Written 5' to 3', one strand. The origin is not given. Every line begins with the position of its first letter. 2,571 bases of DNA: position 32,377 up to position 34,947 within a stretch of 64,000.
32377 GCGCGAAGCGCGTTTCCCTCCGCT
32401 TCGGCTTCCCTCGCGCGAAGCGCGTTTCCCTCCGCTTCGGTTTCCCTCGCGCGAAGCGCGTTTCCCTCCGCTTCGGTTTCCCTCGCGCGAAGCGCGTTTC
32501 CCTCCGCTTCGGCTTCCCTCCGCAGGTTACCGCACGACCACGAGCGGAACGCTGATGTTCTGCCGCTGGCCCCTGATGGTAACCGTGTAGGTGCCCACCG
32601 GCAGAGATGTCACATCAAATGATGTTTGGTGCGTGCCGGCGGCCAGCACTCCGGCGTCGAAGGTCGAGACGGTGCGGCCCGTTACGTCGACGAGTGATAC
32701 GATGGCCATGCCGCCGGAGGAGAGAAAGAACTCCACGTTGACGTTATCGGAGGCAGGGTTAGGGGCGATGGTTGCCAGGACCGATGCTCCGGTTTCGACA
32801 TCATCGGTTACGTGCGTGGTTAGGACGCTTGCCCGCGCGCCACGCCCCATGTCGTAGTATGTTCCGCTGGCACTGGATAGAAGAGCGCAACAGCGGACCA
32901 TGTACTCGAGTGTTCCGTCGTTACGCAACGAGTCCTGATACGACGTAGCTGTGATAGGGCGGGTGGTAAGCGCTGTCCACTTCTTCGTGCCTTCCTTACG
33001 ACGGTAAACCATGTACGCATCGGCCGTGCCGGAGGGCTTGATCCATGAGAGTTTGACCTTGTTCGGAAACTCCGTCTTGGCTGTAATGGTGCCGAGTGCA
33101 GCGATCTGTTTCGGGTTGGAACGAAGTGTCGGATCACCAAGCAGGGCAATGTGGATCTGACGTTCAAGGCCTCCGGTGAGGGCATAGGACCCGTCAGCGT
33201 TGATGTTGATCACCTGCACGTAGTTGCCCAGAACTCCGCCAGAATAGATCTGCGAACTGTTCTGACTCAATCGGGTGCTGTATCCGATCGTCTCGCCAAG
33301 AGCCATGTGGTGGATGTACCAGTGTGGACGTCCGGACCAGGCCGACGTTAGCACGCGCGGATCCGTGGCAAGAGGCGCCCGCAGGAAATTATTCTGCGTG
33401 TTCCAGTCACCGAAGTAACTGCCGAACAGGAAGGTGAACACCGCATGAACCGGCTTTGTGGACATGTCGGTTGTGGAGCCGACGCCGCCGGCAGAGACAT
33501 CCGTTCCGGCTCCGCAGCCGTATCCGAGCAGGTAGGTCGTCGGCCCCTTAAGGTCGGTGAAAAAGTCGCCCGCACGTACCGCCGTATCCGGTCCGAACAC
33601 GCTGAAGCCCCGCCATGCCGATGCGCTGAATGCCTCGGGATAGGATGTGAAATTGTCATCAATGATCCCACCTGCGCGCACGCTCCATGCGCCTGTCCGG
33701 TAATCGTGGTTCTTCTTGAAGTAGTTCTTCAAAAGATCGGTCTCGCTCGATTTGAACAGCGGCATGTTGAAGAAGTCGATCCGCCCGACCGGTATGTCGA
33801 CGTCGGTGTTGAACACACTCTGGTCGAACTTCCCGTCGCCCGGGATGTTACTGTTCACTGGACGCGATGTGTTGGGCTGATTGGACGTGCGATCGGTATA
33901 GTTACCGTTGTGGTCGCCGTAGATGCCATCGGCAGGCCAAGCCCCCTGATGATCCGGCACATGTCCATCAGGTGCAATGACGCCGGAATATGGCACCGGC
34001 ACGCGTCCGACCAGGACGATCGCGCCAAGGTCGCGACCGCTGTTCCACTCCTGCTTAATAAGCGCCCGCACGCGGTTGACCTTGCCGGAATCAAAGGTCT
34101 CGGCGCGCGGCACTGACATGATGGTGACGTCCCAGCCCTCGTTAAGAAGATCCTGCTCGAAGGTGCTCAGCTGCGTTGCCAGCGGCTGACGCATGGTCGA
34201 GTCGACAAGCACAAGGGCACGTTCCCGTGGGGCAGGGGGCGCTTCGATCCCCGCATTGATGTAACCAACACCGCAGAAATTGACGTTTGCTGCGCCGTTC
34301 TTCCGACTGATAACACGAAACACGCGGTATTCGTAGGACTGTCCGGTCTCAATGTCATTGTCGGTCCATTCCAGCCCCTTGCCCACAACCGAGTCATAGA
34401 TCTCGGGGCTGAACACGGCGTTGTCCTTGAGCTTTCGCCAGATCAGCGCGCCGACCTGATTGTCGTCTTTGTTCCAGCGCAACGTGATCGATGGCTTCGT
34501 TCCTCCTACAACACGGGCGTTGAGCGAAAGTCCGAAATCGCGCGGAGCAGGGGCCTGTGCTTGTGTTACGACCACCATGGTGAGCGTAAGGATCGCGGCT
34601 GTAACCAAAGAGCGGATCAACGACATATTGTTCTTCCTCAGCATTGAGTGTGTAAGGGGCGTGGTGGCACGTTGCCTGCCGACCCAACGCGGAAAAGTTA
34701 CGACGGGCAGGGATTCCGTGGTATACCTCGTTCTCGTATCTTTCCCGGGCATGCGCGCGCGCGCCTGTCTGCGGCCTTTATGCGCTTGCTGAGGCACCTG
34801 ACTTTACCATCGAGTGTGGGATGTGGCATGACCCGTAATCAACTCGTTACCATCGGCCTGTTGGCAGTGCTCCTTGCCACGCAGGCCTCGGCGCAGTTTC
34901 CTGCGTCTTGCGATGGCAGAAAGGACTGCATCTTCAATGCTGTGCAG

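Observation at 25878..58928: GAGGGAA-class arrays fill convergent spacers exactly stop-to-stop with conserved polarity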

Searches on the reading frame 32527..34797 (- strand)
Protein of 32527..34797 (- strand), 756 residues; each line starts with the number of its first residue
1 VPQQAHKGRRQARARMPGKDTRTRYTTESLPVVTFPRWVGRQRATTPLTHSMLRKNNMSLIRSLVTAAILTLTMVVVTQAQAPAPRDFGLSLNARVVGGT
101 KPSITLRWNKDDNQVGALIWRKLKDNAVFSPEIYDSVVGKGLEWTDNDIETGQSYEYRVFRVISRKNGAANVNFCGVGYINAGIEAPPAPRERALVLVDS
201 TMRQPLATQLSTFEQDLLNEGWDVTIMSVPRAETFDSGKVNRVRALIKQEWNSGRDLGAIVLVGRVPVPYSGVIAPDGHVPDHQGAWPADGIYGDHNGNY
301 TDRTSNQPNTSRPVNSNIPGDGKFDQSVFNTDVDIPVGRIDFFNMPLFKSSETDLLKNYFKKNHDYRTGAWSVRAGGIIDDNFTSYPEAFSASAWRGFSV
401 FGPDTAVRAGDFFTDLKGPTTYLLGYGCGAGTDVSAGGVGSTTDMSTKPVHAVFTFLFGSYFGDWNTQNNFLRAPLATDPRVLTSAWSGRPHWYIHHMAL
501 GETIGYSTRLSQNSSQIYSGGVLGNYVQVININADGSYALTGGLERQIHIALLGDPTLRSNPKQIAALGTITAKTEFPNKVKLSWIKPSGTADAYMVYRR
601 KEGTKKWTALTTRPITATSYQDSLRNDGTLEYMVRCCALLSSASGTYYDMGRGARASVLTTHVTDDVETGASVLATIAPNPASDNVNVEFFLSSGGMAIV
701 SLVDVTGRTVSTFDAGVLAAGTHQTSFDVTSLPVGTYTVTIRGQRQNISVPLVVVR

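Call 8: search_protein_families(library=pfam, proteins=[window:32527-34797:-])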
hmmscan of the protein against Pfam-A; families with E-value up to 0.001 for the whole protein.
window:32527-34797:- (756 aa): 1 family
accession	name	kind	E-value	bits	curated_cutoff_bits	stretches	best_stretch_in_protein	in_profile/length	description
PF18962.6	Por_Secre_tail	-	1.4e-08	35.3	27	1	679-749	3-70/75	Secretion system C-terminal sorting domain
